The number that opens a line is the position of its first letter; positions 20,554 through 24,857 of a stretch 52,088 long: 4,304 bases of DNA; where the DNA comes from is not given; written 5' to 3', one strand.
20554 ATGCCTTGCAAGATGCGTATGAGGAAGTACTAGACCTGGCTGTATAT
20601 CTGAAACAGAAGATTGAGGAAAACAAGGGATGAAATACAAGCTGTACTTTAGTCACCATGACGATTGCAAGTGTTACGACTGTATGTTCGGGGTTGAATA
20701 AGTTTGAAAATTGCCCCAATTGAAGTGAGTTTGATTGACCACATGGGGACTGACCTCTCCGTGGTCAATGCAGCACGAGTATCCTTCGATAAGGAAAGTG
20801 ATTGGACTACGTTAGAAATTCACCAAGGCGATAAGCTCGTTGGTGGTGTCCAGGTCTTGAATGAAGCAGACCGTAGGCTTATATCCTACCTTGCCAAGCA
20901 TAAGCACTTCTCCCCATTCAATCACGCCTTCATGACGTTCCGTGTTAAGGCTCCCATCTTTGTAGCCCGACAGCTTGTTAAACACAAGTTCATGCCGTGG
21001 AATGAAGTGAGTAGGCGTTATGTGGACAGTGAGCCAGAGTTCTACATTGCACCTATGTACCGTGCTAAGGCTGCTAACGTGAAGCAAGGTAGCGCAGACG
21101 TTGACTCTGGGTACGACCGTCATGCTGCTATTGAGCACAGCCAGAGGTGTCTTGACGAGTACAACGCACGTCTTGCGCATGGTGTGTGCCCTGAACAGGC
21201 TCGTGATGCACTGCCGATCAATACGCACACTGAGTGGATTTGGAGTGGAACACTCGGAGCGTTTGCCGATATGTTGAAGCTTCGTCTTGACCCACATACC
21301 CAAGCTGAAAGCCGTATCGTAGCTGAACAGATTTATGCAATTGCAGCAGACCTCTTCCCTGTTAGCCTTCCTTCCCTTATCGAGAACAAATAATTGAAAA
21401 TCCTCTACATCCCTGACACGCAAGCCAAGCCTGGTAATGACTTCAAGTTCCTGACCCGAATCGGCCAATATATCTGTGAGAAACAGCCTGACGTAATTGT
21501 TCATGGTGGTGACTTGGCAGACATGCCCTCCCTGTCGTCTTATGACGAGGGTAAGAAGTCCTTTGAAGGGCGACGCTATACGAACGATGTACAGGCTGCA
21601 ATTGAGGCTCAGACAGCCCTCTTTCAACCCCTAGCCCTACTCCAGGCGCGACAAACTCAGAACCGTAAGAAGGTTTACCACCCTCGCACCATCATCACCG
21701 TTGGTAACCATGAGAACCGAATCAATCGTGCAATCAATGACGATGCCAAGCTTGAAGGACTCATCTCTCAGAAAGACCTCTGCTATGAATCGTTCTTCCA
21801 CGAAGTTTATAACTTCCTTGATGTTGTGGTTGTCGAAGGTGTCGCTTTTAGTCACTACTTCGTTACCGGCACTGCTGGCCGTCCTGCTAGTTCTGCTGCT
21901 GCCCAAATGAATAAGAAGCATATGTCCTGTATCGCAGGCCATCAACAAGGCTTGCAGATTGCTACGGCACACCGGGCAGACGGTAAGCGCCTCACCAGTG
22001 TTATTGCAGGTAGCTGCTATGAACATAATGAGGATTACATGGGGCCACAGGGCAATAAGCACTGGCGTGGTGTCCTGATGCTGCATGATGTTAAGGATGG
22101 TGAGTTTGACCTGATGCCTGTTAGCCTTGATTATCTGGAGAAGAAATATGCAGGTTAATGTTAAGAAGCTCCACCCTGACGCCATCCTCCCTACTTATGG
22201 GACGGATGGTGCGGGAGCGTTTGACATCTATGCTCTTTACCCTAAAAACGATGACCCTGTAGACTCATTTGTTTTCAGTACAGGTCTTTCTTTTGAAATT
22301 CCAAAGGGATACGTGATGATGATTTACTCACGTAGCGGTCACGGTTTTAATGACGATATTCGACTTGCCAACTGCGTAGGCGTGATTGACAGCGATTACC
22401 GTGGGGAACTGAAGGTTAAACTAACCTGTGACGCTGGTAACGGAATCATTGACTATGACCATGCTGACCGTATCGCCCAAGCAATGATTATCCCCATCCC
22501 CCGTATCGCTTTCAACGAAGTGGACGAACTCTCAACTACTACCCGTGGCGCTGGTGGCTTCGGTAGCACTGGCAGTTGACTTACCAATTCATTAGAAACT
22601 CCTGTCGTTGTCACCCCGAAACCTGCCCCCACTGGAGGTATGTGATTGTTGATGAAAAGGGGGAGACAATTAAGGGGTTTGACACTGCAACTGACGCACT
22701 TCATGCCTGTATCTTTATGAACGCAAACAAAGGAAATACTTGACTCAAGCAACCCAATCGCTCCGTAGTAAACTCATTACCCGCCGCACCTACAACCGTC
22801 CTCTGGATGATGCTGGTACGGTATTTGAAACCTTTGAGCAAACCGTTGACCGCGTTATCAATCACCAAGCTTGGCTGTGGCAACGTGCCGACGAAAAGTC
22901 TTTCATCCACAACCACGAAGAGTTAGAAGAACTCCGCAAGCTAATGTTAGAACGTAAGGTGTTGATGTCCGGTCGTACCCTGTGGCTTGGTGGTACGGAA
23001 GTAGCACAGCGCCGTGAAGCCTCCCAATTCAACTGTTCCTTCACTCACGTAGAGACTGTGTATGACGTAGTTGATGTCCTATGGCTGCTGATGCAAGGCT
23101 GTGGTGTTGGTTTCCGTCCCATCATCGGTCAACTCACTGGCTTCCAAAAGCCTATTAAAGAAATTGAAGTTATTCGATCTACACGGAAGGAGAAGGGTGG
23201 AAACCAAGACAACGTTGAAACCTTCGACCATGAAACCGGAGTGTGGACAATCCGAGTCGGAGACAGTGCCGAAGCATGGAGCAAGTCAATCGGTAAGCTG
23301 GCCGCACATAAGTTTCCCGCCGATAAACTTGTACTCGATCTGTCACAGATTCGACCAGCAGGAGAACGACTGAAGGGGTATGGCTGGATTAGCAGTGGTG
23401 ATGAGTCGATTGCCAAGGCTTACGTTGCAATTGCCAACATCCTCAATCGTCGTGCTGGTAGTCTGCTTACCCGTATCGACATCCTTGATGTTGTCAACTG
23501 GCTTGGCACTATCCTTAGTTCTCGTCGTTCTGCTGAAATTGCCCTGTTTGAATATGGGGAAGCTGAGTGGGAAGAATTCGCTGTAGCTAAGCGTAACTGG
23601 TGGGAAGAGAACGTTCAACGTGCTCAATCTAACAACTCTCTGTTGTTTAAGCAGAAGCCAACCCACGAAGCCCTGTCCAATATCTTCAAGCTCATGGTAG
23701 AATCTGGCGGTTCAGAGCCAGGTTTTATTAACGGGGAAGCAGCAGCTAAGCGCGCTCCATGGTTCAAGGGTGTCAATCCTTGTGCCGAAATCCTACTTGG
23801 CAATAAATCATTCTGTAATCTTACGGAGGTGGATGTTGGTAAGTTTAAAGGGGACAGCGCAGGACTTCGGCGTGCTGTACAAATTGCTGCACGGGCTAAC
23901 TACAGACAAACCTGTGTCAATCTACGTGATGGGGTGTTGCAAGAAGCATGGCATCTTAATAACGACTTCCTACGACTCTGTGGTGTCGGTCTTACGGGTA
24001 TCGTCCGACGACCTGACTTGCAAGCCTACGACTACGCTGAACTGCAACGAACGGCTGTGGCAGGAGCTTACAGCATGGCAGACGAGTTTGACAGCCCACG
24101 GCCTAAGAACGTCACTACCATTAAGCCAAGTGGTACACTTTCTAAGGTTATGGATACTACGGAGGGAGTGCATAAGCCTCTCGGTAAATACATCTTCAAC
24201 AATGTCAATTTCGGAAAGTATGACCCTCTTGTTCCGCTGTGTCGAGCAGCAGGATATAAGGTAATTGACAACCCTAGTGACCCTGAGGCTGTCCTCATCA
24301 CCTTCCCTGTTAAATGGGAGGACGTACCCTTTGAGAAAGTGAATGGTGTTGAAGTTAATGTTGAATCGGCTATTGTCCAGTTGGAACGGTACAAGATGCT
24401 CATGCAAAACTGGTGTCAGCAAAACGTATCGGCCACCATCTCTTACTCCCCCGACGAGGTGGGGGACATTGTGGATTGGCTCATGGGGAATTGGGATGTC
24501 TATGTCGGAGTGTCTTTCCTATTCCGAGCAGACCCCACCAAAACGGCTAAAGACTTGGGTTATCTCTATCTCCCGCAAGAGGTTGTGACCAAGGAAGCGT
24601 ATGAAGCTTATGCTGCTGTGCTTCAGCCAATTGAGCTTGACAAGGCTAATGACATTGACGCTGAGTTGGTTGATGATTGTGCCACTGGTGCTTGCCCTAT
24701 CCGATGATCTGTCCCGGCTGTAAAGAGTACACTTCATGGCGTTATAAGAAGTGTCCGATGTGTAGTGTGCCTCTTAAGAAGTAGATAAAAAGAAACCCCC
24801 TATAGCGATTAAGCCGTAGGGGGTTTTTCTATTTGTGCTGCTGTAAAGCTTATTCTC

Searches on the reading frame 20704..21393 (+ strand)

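Call 17: search_protein_families(library=phrogs, proteins=[window:20704-21393:+], max_evalue=0.001)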
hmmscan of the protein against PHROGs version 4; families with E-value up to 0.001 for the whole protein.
window:20704-21393:+ (229 aa): 6 families
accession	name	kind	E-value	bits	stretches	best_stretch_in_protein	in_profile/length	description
phrog_85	-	DNA, RNA and nucleotide metabolism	7.8e-63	214.2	1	1-228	371-586/866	thymidylate synthase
phrog_10644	-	DNA, RNA and nucleotide metabolism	9e-22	78.9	1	77-215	1-144/160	thymidylate synthase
phrog_26005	-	unknown function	3.6e-11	44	1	2-77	6-65/310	-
phrog_28804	-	DNA, RNA and nucleotide metabolism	6.4e-11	43.5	1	156-225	16-85/91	thymidylate synthase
phrog_23580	-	DNA, RNA and nucleotide metabolism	5.9e-09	37.1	1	9-81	4-66/178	thymidylate synthase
phrog_22708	-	DNA, RNA and nucleotide metabolism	7.5e-07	29.8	1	49-110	64-127/242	thymidylate synthase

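Call 41: search_protein_families(library=pfam, proteins=[window:20704-21393:+], max_evalue=0.01)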
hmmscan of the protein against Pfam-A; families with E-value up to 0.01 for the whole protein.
window:20704-21393:+ (229 aa): 1 family
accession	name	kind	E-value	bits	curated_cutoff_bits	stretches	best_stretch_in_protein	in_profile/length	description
PF02511.20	Thy1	-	4.9e-44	150.8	24.8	1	10-220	2-191/191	Thymidylate synthase complementing protein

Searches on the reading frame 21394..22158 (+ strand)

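Call 17: search_protein_families(library=phrogs, proteins=[window:21394-22158:+], max_evalue=0.001)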
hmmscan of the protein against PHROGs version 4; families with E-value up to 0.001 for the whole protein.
window:21394-22158:+ (254 aa): 1 family
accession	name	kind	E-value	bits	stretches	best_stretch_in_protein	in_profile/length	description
phrog_221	-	other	1.9e-52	179.7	1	2-251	113-354/367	metallo-phosphoesterase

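Call 41: search_protein_families(library=pfam, proteins=[window:21394-22158:+], max_evalue=0.01)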
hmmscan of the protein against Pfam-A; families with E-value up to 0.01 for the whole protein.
window:21394-22158:+ (254 aa): 1 family
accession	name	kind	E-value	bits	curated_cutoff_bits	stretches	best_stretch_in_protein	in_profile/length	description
PF00149.33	Metallophos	-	1.1e-06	29.7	21.5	1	1-146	1-104/191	Calcineurin-like phosphoesterase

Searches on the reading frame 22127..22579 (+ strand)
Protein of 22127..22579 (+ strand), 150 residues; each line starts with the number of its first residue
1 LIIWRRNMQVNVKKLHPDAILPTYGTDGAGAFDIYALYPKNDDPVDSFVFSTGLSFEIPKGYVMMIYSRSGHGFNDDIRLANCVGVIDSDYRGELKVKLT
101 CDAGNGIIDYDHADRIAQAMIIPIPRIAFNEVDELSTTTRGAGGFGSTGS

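Call 17: search_protein_families(library=phrogs, proteins=[window:22127-22579:+], max_evalue=0.001)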
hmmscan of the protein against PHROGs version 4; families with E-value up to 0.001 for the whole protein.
window:22127-22579:+ (150 aa): 1 family
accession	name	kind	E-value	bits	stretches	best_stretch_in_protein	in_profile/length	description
phrog_135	-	DNA, RNA and nucleotide metabolism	9.9e-57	194.4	1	7-149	144-290/463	dUTPase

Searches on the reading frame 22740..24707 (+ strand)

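Call 17: search_protein_families(library=phrogs, proteins=[window:22740-24707:+], max_evalue=0.001)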
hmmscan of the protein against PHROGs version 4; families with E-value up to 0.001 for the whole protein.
window:22740-24707:+ (655 aa): 2 families
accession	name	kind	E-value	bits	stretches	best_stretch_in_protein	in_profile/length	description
phrog_367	-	DNA, RNA and nucleotide metabolism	1.4e-170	569.8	1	5-655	30-697/701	ribonucleotide reductase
phrog_84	-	DNA, RNA and nucleotide metabolism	0.00074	18.7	0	266-386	407-536/975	ribonucleoside-diphosphate reductase large subunit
